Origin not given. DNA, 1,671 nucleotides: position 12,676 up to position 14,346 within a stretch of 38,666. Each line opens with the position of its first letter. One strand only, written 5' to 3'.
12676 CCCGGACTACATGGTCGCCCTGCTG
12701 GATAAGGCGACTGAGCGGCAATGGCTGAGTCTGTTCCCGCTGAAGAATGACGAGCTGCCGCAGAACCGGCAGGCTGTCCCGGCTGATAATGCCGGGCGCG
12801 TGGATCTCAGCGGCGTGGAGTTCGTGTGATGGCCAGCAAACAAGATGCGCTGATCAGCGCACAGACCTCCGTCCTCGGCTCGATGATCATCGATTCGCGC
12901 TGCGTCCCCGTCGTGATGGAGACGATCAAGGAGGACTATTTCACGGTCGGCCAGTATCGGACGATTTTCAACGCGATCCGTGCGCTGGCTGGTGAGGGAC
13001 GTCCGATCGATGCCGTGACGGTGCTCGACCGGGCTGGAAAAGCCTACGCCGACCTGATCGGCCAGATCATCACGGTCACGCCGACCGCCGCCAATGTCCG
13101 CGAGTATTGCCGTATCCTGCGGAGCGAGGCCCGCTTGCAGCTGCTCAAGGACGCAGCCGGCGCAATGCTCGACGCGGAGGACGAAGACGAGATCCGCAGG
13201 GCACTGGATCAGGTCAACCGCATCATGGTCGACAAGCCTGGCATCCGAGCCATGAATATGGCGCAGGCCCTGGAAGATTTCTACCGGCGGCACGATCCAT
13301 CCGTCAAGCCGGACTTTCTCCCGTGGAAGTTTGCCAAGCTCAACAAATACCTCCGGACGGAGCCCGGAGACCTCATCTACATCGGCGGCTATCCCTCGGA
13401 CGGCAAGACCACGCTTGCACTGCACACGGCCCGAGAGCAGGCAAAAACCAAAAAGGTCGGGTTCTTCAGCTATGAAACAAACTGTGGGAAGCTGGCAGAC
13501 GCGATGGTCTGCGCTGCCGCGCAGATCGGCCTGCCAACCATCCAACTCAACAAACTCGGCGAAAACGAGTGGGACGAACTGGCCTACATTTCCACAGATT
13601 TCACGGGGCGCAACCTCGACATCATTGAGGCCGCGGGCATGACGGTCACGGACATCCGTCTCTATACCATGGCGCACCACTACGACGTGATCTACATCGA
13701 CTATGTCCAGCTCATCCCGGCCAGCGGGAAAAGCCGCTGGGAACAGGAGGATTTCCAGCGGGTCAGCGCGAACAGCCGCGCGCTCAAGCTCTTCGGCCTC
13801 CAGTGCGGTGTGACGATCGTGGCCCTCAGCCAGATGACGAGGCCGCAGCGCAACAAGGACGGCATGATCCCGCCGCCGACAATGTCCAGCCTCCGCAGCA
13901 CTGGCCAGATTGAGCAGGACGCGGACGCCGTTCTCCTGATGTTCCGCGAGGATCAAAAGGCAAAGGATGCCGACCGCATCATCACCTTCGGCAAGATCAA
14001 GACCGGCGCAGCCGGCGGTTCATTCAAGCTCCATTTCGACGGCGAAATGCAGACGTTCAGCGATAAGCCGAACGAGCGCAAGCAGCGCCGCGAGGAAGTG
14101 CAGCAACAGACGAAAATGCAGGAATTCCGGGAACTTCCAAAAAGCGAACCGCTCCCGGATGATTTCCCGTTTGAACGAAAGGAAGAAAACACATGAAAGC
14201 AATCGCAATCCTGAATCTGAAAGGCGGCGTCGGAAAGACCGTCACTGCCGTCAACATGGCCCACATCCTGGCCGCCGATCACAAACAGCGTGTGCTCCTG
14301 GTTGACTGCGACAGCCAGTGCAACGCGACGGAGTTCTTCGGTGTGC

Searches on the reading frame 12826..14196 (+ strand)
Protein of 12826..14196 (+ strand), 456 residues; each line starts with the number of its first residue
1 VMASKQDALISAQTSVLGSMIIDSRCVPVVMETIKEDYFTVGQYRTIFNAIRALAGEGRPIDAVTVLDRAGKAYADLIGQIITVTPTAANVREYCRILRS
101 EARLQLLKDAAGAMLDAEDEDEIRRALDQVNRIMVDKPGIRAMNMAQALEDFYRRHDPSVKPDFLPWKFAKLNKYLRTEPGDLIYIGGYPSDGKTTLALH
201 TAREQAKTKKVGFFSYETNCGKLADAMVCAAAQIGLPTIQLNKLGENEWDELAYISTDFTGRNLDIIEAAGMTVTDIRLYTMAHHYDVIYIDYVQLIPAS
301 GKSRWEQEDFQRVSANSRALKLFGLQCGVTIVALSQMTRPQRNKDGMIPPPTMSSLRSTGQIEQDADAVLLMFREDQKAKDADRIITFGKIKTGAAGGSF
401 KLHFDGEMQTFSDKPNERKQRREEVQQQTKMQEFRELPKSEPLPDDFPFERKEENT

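Call 67: search_protein_families(library=pfam, proteins=[window:12826-14196:+], max_evalue=0.001)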
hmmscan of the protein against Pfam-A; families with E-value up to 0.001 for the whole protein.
window:12826-14196:+ (456 aa): 2 families
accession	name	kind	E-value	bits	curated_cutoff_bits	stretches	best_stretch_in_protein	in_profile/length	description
PF03796.21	DnaB_C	-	7.6e-44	150.4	27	1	168-413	5-255/255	DnaB-like helicase C terminal domain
PF00772.26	DnaB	-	4.3e-17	62.5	23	1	10-99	6-102/103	DnaB-like helicase N terminal domain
